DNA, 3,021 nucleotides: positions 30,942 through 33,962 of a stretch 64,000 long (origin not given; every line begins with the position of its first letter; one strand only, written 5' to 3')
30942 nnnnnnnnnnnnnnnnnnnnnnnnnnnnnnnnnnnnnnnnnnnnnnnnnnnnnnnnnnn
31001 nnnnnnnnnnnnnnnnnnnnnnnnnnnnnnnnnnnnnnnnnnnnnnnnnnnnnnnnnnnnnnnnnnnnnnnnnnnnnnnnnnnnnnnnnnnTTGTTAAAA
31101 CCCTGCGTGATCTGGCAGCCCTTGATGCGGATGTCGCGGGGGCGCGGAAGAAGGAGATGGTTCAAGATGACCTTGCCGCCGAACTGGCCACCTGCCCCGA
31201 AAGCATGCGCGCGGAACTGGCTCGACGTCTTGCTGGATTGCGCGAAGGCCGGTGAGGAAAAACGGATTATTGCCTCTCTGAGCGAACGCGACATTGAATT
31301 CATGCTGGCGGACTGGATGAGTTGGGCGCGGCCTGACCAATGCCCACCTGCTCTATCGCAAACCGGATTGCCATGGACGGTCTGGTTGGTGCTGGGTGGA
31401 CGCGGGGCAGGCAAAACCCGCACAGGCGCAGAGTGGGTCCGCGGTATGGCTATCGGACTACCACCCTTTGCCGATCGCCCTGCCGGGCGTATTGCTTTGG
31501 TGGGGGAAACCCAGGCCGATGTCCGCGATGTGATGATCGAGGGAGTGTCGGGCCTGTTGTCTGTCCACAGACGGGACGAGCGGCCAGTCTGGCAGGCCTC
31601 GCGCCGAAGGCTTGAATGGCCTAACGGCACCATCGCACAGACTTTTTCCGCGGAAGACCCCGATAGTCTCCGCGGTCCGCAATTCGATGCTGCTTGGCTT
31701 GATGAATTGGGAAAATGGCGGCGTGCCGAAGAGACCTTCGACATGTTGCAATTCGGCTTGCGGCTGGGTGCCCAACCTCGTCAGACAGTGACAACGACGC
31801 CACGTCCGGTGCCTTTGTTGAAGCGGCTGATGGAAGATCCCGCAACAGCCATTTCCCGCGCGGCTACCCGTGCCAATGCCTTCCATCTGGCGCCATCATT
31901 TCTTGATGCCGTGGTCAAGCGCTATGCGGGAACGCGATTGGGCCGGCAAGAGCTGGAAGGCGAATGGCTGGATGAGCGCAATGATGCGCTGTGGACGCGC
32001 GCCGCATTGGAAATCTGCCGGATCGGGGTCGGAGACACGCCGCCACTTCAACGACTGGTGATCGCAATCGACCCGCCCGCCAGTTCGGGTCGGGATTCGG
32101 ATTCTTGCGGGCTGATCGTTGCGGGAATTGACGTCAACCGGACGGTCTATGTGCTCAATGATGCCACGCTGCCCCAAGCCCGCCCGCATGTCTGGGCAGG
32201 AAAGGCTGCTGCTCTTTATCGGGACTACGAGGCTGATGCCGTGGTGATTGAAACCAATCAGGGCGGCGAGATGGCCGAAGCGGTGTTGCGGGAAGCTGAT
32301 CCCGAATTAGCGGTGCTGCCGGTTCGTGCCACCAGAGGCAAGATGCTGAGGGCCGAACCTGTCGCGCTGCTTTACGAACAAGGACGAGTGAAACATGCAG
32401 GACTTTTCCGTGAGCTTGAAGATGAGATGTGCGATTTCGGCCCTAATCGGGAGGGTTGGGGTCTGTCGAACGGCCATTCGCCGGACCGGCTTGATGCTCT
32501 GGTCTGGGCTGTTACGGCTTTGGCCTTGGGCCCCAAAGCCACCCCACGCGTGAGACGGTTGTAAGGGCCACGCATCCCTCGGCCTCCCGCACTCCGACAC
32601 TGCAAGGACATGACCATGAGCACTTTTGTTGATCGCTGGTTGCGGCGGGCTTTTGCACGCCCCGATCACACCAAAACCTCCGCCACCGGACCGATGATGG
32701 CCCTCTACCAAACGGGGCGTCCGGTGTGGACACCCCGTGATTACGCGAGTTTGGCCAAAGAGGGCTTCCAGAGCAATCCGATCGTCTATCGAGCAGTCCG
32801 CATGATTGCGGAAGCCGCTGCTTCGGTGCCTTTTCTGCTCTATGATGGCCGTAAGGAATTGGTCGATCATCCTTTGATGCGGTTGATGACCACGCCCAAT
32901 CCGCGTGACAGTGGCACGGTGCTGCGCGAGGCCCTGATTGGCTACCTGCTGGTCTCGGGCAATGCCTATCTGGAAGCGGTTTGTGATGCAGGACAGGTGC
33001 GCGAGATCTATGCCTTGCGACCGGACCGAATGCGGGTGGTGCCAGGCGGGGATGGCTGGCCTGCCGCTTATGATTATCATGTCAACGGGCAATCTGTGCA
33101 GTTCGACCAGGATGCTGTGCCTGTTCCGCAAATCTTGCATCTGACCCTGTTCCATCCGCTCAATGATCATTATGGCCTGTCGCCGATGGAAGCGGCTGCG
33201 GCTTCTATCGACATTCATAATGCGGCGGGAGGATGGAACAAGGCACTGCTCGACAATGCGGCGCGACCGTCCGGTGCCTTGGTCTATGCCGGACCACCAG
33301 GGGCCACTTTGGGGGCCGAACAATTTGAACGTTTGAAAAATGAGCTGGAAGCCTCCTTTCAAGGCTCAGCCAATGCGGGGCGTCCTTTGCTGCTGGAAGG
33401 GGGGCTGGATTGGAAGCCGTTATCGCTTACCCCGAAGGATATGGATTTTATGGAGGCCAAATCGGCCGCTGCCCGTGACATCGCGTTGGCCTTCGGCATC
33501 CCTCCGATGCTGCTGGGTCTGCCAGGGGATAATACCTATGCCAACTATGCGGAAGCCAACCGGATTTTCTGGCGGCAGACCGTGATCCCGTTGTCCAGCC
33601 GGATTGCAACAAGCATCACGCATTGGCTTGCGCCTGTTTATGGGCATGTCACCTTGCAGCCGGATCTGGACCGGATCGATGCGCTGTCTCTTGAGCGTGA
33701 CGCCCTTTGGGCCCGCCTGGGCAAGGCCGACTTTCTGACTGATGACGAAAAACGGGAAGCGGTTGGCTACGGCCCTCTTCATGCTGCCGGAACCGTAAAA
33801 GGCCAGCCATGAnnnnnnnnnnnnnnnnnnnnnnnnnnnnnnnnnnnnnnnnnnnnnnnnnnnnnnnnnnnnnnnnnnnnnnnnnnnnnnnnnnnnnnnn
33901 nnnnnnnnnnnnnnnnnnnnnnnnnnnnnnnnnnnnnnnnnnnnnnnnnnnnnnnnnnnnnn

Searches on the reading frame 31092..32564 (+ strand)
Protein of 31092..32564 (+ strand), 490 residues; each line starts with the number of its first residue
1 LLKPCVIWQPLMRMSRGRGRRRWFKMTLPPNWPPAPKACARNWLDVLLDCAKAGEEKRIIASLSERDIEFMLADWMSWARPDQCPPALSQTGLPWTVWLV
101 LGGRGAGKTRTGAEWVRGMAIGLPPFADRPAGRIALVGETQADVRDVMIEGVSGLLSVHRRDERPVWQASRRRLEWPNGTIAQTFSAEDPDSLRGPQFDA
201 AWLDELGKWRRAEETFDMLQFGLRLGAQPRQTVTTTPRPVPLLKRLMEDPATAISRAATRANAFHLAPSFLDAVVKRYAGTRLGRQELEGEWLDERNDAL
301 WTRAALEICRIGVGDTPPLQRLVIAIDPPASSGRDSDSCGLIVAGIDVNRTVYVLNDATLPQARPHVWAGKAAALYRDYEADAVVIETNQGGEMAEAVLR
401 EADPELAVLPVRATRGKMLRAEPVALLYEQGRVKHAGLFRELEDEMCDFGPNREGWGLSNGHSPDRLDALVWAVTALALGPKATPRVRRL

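Call 7: search_protein_families(library=pfam, proteins=[window:31092-32564:+], max_evalue=0.01)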
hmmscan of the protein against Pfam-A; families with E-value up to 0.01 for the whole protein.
window:31092-32564:+ (490 aa): 2 families
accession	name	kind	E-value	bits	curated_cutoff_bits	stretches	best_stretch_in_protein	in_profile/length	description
PF03237.21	Terminase_6N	-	2.1e-29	103.1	22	1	100-307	2-214/215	Terminase large subunit, T4likevirus-type, N-terminal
PF17289.8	Terminase_6C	-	3.7e-24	85.9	22.6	1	324-475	1-153/155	Terminase RNaseH-like domain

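Call 8: search_protein_families(library=ncbifam, proteins=[window:31092-32564:+], max_evalue=0.01)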
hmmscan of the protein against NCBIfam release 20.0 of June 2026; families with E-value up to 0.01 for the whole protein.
window:31092-32564:+ (490 aa): 1 family
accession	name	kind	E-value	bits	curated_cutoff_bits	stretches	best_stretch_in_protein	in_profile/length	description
NF033889.1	termin_lrg_T7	equivalog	0.00064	18.6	150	1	318-401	331-410/500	phage terminase large subunit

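Call 83: search_dna_similar(query=window:31302-32564:+, collection=plasmids, mode=protein, max_evalue=1e-40, max_rows=25, rows=spread)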
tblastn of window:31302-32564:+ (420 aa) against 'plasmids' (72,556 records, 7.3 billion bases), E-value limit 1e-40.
Records with a match: 12; places in all: 12; records where one place covers at least 80% of the query: 12.
Best place of each record, by identity: 60-80% 1; <60% 11.
By first word of the organism name: Paracoccus 5; Piscirickettsia 3; Methylobacterium 1; Shinella 1; Rhodoplanes 1; Sphingomonas 1.
By predicted mobility (MOB-suite, as given by PLSDB): non-mobilizable 9; conjugative 3.
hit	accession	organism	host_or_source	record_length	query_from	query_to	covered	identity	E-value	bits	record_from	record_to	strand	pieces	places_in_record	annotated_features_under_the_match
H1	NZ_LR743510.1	Methylobacterium bullatum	-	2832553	1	420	100%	61.0%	7e-139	445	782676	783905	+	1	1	none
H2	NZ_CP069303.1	Shinella sp. PSBB067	monoisolate,Minnesota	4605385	1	418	100%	57.7%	5e-120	391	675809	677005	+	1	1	none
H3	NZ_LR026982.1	Rhodoplanes serenus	-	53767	1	409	97%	51.3%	7e-104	345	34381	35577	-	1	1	terminase family protein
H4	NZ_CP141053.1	Paracoccus denitrificans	-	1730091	8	420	98%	50.1%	9e-97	324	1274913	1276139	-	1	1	none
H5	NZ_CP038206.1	Paracoccus pantotrophus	single cell,soil associated with ...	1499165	8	413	97%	50.9%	1e-97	327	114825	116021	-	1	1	none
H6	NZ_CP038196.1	Paracoccus versutus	single cell,soil adjacent to the roots ...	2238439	8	413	97%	50.9%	2e-93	314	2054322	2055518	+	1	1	none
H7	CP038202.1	Paracoccus ferrooxidans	single cell,bioreactor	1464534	8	413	97%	50.9%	4e-93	313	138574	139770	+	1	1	ATP-binding protein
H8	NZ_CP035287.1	Paracoccus versutus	whole organism,soil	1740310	8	413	97%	50.6%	3e-92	311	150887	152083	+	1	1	none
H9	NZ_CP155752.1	Sphingomonas parapaucimobilis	Chinese cabbage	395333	5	420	99%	47.1%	2e-81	280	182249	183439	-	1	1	terminase family protein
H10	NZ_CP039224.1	Piscirickettsia salmonis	Salmo salar,cell culture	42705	4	417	99%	44.7%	2e-80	277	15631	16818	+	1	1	terminase family protein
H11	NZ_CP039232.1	Piscirickettsia salmonis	Salmo salar,cell culture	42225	4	417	99%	43.9%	1e-78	272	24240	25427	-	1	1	terminase family protein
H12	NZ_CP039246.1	Piscirickettsia salmonis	Salmo salar,cell culture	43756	4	417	99%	43.9%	1e-78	272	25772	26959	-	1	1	terminase family protein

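Call 84: get_annotated_region(hit=H1, flank=3500)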
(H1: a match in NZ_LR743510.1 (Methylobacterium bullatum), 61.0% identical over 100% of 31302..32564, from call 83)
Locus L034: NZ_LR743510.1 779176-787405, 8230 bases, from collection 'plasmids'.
description: Methylobacterium bullatum isolate mbul2 plasmid 1
organism: Methylobacterium bullatum (NCBI taxid 570505)
taxonomy: Bacteria; Pseudomonadota; Alphaproteobacteria; Hyphomicrobiales; Methylobacteriaceae; Methylobacterium; Methylobacterium bullatum
host: -; source: -; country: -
typing (MOB-suite, as given by PLSDB): non-mobilizable
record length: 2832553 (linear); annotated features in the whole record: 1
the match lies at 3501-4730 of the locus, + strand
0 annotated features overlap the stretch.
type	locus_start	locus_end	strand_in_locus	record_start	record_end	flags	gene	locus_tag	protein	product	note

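Call 85: get_annotated_region(hit=H2, flank=3500)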
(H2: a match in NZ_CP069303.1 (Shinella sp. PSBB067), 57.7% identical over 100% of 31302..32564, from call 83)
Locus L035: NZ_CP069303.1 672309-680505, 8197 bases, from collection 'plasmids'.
description: Shinella sp. PSBB067 plasmid unnamed1, complete sequence
organism: Shinella sp. PSBB067 (NCBI taxid 2715959)
taxonomy: Bacteria; Pseudomonadota; Alphaproteobacteria; Hyphomicrobiales; Rhizobiaceae; Shinella; Shinella sp. PSBB067
host: -; source: monoisolate,Minnesota; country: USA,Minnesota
typing (MOB-suite, as given by PLSDB): non-mobilizable; mating-pair formation MPF_T
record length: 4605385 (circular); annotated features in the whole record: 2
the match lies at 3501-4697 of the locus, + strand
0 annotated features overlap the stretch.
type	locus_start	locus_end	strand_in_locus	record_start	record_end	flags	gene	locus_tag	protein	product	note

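Call 86: get_annotated_region(hit=H4, flank=3500)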
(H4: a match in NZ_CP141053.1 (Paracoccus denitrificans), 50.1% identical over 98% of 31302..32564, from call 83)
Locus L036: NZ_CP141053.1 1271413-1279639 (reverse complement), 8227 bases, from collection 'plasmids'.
description: Paracoccus denitrificans strain HAMBI_2443 plasmid unnamed1, complete sequence
organism: Paracoccus denitrificans (NCBI taxid 266)
taxonomy: Bacteria; Pseudomonadota; Alphaproteobacteria; Rhodobacterales; Paracoccaceae; Paracoccus; Paracoccus denitrificans
host: -; source: -; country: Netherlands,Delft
typing (MOB-suite, as given by PLSDB): conjugative; replicon rep_cluster_746; relaxase MOBP; mating-pair formation MPF_T
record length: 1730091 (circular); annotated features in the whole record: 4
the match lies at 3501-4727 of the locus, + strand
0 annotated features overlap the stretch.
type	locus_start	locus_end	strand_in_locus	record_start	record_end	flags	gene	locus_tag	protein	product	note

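Call 94: get_annotated_region(hit=H3, flank=2500)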
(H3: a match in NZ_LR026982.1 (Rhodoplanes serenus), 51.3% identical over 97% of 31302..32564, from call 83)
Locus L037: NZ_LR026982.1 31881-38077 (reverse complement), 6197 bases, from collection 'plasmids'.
description: Rhodoplanes serenus isolate Rhod_plasmid plasmid 1, complete sequence
organism: Rhodoplanes serenus (NCBI taxid 200615)
taxonomy: Bacteria; Pseudomonadota; Alphaproteobacteria; Hyphomicrobiales; Hyphomicrobiaceae; Rhodoplanes; Rhodoplanes serenus
host: -; source: -; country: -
typing (MOB-suite, as given by PLSDB): non-mobilizable
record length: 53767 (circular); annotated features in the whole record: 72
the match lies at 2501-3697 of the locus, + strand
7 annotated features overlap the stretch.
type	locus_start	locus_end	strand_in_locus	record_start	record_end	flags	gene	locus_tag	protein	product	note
CDS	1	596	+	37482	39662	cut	-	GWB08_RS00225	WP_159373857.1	AAA family ATPase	-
CDS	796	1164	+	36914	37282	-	-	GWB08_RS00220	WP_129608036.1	hypothetical protein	-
CDS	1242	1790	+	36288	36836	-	-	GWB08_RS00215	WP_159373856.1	transcription termination/antitermination NusG family protein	GO:0006354 - DNA-templated transcription elongation [Evidence IEA]; GO:0006355 - regulation of DNA-templated ...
CDS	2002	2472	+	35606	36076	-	-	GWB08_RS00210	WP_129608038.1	tRNA isopentenyl-2-thiomethyl-A-37 hydroxylase MiaE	-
CDS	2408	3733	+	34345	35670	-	-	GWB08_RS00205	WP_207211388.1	terminase family protein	-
CDS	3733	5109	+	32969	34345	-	-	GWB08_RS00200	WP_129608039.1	phage portal protein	-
CDS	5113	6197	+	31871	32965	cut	-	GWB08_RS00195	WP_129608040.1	DUF2213 domain-containing protein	-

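Call 95: get_annotated_region(hit=H5, flank=2500)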
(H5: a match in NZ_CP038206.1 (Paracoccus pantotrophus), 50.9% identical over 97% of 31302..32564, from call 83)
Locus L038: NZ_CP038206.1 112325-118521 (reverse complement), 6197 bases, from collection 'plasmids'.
description: Paracoccus pantotrophus strain DSM 11072 plasmid pPAN3, complete sequence
organism: Paracoccus pantotrophus (NCBI taxid 82367)
taxonomy: Bacteria; Pseudomonadota; Alphaproteobacteria; Rhodobacterales; Paracoccaceae; Paracoccus; Paracoccus pantotrophus
host: -; source: single cell,soil associated with Quercus lobator; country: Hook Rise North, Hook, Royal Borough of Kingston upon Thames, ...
typing (MOB-suite, as given by PLSDB): conjugative; replicon rep_cluster_378,rep_cluster_746; relaxase MOBP; mating-pair formation MPF_T
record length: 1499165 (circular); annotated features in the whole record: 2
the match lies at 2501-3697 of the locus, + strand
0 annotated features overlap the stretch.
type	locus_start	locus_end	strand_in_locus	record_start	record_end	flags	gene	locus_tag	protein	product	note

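Call 96: get_annotated_region(hit=H9, flank=2500)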
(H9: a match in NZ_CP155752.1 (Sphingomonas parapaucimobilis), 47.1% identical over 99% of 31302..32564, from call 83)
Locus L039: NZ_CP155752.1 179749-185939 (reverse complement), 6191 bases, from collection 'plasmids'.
description: Sphingomonas parapaucimobilis strain YK209 plasmid unnamed4, complete sequence
organism: Sphingomonas parapaucimobilis (NCBI taxid 28213)
taxonomy: Bacteria; Pseudomonadota; Alphaproteobacteria; Sphingomonadales; Sphingomonadaceae; Sphingomonas; Sphingomonas parapaucimobilis
host: -; source: Chinese cabbage; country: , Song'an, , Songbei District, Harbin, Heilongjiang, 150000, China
typing (MOB-suite, as given by PLSDB): non-mobilizable
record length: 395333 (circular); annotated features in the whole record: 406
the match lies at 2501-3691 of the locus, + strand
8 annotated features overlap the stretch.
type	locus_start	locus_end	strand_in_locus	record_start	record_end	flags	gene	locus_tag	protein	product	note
CDS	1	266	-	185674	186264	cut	-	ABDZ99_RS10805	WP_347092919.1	hypothetical protein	-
CDS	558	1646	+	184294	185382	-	-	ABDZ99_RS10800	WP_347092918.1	site-specific integrase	GO:0015074 - DNA integration [Evidence IEA]; GO:0006310 - DNA recombination [Evidence IEA]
CDS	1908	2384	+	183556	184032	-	-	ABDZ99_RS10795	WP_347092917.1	hypothetical protein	-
CDS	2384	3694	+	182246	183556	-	-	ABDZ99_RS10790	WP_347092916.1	terminase family protein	-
CDS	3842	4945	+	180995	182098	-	-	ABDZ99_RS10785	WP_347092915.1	phage portal protein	GO:0019068 - virion assembly [Evidence IEA]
CDS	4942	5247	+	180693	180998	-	-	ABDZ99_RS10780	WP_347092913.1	DUF6127 family protein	-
CDS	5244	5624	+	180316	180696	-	-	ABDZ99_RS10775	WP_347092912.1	HK97 family phage prohead protease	GO:0019082 - viral protein processing [Evidence IEA]; GO:0019068 - virion assembly [Evidence IEA]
CDS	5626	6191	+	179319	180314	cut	-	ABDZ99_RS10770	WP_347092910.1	phage major capsid protein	GO:0019068 - virion assembly [Evidence IEA]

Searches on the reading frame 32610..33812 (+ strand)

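Call 7: search_protein_families(library=pfam, proteins=[window:32610-33812:+], max_evalue=0.01)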
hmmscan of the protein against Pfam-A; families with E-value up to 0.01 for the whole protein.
window:32610-33812:+ (400 aa): 1 family
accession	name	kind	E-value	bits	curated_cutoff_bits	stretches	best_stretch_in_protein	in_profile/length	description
PF04860.17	Phage_portal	-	4.1e-89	299.4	39.1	1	57-385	1-320/321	Phage portal protein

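Call 8: search_protein_families(library=ncbifam, proteins=[window:32610-33812:+], max_evalue=0.01)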
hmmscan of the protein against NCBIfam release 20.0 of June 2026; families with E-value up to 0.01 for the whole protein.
window:32610-33812:+ (400 aa): 2 families
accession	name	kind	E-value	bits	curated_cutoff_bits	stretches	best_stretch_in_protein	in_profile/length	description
TIGR01537.1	portal_HK97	equivalog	2.6e-65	220.8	112.05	1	50-390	3-341/343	phage portal protein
TIGR01540.1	portal_PBSX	equivalog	5.5e-11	42.2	166.05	1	108-340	63-314/320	phage portal protein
